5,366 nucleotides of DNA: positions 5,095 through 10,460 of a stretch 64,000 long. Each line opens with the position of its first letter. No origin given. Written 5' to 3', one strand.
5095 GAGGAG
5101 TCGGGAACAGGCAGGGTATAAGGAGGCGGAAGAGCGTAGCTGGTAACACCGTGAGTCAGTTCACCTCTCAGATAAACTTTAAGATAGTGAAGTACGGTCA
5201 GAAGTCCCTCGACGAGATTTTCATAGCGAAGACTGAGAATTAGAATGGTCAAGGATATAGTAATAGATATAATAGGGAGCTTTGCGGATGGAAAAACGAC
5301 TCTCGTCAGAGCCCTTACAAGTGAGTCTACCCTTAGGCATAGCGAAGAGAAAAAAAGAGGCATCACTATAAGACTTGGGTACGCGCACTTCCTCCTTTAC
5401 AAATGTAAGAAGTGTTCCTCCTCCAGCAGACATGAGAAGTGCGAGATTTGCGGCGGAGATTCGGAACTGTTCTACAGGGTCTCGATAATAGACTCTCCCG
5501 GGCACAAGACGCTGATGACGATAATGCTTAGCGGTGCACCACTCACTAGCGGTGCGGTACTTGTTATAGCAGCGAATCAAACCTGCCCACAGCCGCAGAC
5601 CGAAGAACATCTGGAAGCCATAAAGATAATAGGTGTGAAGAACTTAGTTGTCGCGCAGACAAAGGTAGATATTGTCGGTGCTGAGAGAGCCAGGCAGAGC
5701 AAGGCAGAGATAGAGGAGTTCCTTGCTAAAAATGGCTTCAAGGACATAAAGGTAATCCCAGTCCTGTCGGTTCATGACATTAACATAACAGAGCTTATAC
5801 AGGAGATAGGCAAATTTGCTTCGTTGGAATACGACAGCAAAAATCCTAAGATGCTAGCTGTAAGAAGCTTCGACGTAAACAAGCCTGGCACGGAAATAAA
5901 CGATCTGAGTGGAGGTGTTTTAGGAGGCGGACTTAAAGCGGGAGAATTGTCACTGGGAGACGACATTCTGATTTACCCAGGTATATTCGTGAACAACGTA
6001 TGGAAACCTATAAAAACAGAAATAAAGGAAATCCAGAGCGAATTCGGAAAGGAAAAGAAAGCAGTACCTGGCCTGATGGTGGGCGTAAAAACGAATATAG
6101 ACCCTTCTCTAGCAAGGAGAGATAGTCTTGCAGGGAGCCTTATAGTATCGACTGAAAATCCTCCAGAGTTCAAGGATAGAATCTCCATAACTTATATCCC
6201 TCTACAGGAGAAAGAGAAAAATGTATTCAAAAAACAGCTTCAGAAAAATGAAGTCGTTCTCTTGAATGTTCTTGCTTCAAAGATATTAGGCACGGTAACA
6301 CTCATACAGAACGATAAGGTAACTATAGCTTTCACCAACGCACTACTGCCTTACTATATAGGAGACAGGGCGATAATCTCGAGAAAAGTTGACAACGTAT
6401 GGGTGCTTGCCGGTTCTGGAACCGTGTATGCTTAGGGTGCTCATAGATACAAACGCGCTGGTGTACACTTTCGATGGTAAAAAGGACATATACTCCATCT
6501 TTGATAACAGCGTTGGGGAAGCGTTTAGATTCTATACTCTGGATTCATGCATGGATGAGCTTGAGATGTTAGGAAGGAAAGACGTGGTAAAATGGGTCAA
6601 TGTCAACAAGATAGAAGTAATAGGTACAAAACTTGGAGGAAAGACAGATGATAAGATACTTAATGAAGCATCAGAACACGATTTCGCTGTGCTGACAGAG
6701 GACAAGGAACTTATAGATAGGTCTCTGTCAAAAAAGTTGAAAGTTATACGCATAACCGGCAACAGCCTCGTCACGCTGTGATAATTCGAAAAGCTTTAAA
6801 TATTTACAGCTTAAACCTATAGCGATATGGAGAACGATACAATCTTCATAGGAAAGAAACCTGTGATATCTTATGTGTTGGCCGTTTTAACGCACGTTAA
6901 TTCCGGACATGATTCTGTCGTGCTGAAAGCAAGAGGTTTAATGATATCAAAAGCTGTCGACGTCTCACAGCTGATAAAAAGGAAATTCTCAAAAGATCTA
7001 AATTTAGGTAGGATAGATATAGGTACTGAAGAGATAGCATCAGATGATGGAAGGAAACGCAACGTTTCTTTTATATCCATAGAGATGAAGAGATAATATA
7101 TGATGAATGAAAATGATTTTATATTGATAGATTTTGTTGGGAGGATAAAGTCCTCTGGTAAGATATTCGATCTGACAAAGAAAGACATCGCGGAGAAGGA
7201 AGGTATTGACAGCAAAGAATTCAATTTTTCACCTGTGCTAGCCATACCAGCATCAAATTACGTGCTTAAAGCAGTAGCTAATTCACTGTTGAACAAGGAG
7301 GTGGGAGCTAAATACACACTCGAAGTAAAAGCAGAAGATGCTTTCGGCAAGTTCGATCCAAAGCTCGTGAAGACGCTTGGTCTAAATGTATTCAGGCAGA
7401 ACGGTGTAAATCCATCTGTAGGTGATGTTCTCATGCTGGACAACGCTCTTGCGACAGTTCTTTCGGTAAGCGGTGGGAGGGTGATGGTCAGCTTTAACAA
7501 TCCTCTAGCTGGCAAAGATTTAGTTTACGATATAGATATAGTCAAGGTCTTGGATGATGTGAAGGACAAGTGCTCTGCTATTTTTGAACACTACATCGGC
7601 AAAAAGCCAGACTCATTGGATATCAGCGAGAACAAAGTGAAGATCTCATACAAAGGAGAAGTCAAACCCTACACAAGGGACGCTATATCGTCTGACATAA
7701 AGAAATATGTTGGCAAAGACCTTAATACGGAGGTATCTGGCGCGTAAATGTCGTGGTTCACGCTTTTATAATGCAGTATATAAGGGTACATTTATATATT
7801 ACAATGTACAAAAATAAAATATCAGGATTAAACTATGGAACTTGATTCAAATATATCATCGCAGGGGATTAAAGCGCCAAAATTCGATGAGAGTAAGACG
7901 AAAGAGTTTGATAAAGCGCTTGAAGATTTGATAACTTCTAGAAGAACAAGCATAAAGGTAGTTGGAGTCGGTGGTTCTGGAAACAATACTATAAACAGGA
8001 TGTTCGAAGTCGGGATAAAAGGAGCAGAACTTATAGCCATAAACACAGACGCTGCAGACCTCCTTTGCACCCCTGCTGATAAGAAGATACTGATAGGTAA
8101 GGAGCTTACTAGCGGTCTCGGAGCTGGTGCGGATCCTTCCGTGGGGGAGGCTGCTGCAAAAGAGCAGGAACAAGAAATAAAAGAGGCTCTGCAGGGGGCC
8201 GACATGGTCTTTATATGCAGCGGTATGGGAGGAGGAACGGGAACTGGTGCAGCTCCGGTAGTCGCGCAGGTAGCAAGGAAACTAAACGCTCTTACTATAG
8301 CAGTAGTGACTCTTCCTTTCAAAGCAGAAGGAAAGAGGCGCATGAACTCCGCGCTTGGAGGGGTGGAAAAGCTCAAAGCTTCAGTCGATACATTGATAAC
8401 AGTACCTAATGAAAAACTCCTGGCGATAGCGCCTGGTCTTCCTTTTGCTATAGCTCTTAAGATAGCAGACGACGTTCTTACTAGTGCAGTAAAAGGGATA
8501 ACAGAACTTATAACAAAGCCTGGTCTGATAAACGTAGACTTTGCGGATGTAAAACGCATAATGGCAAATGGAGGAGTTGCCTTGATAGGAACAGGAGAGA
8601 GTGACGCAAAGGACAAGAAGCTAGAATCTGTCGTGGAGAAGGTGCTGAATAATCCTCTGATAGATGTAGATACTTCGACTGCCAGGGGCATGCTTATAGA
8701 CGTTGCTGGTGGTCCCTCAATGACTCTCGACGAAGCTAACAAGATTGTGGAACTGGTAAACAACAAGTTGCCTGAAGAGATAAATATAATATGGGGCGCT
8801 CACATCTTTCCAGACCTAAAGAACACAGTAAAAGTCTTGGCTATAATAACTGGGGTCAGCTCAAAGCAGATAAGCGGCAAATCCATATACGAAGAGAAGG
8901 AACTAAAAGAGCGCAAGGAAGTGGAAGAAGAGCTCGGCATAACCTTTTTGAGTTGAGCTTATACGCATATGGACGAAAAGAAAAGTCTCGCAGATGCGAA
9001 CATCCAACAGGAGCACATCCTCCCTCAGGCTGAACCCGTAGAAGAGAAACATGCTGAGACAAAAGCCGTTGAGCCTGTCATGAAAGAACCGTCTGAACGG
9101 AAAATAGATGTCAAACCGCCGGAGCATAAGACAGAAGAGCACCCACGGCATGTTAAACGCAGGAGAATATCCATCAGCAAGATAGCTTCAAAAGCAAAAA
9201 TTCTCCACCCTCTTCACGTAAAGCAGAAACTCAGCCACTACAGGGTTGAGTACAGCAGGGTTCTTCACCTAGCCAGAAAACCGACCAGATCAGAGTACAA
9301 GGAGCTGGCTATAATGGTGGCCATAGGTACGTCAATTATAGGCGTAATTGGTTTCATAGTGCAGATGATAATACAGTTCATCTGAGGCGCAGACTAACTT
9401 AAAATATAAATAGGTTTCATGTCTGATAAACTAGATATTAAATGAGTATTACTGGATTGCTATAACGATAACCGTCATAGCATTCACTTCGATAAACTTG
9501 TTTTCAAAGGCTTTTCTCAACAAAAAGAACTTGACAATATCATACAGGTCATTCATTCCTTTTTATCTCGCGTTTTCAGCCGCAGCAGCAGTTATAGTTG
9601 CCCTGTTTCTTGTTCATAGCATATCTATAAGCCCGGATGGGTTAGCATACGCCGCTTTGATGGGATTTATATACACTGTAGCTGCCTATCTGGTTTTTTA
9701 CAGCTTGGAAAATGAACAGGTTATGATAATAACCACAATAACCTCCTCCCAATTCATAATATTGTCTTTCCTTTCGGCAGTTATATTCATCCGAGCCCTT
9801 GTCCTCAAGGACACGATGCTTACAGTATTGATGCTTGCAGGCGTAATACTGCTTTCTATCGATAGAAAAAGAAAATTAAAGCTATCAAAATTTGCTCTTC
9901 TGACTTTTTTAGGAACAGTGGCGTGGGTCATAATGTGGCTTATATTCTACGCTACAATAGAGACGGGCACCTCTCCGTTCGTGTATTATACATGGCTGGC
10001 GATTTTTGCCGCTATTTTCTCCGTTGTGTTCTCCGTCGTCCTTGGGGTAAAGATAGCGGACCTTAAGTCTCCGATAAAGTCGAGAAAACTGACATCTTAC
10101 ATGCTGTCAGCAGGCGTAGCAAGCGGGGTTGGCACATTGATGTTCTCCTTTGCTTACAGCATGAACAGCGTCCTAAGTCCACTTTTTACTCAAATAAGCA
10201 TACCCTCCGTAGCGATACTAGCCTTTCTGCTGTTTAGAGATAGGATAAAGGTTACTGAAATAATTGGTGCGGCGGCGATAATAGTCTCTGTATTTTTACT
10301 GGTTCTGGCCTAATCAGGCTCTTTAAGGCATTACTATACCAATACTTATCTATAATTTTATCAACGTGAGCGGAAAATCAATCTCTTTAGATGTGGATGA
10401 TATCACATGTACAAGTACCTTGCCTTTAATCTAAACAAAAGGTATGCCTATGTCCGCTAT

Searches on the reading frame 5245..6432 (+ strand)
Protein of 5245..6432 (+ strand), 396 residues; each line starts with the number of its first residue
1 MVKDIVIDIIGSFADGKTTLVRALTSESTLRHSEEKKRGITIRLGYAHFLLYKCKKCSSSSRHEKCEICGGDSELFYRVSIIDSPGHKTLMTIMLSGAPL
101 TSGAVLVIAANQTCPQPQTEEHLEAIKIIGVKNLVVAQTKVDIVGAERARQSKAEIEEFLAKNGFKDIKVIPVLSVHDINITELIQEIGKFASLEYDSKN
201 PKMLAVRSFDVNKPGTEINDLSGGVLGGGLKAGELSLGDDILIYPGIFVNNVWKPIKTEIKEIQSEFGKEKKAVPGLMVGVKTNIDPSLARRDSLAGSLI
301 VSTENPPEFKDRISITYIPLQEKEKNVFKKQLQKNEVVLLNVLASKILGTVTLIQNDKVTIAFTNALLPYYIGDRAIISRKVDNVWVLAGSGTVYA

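Call 20: search_protein_families(library=pfam, proteins=[window:5245-6432:+], max_evalue=0.00001)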
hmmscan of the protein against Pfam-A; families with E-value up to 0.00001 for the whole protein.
window:5245-6432:+ (396 aa): 2 families
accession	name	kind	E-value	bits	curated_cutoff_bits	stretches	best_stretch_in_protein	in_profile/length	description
PF00009.33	GTP_EFTU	-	1.3e-22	80.8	26.5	1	7-189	6-183/188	Elongation factor Tu GTP binding domain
PF09173.17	eIF2_C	-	3.1e-10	40.5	22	1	324-394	19-86/86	Initiation factor eIF2 gamma, C terminal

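Call 30: find_homologous_proteins(query=window:5245-6432:+, max_evalue=1e-30)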
Query window:5245-6432:+ (396 aa): 3456 proteins with E <= 1e-30 among 8000 candidates; the best 120 are listed.
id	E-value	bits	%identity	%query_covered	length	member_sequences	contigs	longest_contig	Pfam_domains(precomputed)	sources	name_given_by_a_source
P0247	6.9e-255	863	100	100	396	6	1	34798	PF09173.18,PF00009.34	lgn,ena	-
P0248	5.5e-220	748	84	100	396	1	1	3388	PF09173.18,PF00009.34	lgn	-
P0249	8.5e-215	731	81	100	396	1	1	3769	PF09173.18,PF00009.34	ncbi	-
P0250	1.2e-213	727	81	100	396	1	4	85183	PF09173.18,PF00009.34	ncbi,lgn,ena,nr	ncbi:MAG: translation initiation factor IF-2 subunit gamma [Candidatus Parvarchaeota archaeon]|nr:tr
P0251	6.1e-196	669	75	100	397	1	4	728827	PF09173.18,PF00009.34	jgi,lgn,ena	jgi:translation initiation factor 2 subunit 3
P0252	1.4e-195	667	74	100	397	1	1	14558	PF09173.18,PF00009.34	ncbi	-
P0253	2.4e-193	660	74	100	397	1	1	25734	PF09173.18,PF00009.34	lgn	-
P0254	1.3e-192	658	75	100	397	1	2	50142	PF09173.18,PF00009.34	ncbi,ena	-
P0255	1.1e-188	645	73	100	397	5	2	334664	PF09173.18,PF00009.34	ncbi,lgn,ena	-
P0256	3.9e-188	643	73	100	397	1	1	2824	PF09173.18,PF00009.34,PF03144.32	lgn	-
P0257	3.3e-184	630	72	99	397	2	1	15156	PF09173.18,PF00009.34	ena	-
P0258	5.7e-184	629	70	100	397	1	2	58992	PF09173.18,PF00009.34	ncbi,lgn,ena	-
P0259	6.9e-184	629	69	100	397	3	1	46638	PF09173.18,PF00009.34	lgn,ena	-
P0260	1.9e-175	601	67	100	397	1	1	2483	PF09173.18,PF00009.34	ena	-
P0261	8.9e-175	599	66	100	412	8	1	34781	PF09173.18,PF00009.34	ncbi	-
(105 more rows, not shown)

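Call 35: find_encoding_contigs(protein=P0255, flank=1000, max_places=2)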
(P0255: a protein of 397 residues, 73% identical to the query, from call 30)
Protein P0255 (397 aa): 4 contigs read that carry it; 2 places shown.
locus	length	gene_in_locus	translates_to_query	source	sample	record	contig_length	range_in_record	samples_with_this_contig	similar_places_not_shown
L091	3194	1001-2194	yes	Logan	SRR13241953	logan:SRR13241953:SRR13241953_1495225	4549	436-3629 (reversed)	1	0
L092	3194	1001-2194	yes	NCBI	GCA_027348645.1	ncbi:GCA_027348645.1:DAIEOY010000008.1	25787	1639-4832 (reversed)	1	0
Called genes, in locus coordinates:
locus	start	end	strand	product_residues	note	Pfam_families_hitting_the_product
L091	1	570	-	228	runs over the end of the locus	PF01866:Diphthamide_syn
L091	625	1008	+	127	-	PF01092:Ribosomal_S6e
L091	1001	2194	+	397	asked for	PF00009:GTP_EFTU, PF09173:eIF2_C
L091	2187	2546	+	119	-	PF18477:PIN_9 (weak)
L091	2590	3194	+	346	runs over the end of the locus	?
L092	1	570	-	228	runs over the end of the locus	PF01866:Diphthamide_syn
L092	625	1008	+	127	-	PF01092:Ribosomal_S6e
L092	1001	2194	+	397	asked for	PF00009:GTP_EFTU, PF09173:eIF2_C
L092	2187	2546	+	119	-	PF18477:PIN_9 (weak)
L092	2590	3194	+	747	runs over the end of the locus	?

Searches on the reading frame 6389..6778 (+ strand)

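Call 40: search_protein_families(library=pfam, proteins=[window:6389-6778:+], max_evalue=0.0001)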
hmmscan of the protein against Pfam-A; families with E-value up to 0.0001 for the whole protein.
window:6389-6778:+ (130 aa): 1 family
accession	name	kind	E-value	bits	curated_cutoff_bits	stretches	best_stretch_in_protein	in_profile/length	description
PF18477.7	PIN_9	-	6.1e-06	26.9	26.3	1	17-122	1-113/116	PIN like domain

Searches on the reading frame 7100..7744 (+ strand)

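Call 40: search_protein_families(library=pfam, proteins=[window:7100-7744:+], max_evalue=0.0001)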
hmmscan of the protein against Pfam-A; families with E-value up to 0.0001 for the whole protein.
window:7100-7744:+ (215 aa): 1 family
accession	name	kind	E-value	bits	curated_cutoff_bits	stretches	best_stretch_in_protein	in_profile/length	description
PF22199.2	FKBP26_IF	-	1.7e-08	34.7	27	1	98-136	8-46/46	FKBP26, IF domain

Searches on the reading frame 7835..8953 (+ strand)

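Call 20: search_protein_families(library=pfam, proteins=[window:7835-8953:+], max_evalue=0.00001)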
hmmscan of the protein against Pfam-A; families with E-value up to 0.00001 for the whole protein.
window:7835-8953:+ (373 aa): 2 families
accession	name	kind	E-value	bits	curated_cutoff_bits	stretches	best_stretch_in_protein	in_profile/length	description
PF00091.31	Tubulin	-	2.4e-49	168.7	33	1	39-199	1-189/190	Tubulin/FtsZ family, GTPase domain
PF12327.13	FtsZ_C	-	4.1e-27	94.8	27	1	247-341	1-94/95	FtsZ family, C-terminal domain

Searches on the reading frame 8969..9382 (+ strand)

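Call 40: search_protein_families(library=pfam, proteins=[window:8969-9382:+], max_evalue=0.0001)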
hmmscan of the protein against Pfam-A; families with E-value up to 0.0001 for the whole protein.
window:8969-9382:+ (138 aa): 1 family
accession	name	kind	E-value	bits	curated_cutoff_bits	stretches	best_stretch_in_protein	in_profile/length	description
PF00584.25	SecE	-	6.2e-06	26.5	22.7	1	103-137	15-49/55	SecE/Sec61-gamma subunits of protein translocation complex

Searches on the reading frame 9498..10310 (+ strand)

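Call 20: search_protein_families(library=pfam, proteins=[window:9498-10310:+], max_evalue=0.00001)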
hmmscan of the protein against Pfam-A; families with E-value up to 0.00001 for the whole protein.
window:9498-10310:+ (271 aa): 1 family
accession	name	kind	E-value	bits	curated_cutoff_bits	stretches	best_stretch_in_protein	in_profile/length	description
PF00892.27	EamA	-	4.6e-11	43.6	28.2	0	25-120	38-134/135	EamA-like transporter family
